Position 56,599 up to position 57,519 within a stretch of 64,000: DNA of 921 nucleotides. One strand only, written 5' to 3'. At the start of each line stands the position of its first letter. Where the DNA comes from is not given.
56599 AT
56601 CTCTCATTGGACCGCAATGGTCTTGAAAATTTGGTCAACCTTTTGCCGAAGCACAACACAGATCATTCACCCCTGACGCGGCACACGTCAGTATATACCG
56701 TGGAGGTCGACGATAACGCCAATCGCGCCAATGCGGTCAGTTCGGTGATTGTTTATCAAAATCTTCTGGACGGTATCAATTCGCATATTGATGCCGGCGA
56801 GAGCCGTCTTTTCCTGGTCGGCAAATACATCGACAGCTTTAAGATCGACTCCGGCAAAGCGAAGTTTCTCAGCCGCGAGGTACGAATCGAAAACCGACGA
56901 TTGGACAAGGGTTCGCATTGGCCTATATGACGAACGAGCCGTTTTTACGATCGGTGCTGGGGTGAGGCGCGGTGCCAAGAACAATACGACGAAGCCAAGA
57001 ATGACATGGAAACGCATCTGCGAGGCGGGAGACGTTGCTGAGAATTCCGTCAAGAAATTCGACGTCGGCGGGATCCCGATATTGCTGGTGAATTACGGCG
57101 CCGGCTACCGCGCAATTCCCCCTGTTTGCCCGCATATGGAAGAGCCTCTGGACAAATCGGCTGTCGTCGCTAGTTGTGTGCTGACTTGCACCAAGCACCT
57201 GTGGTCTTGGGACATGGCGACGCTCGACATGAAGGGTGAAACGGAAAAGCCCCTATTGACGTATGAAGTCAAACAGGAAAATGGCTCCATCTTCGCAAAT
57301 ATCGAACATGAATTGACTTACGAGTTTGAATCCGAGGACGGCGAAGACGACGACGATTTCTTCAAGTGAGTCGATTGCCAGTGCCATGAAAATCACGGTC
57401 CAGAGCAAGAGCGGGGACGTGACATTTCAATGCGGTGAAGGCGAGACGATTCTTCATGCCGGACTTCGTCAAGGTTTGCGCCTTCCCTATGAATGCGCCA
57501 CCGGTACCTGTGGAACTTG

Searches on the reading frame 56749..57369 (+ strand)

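Call 25: search_protein_families(library=pfam, proteins=[window:56749-57369:+], max_evalue=0.0001)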
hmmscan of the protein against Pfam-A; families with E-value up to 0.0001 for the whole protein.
window:56749-57369:+ (206 aa): 1 family
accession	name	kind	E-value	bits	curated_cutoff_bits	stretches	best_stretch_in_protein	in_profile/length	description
PF00355.32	Rieske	-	6.6e-11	42.4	20.3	1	86-158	1-72/88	Rieske [2Fe-2S] domain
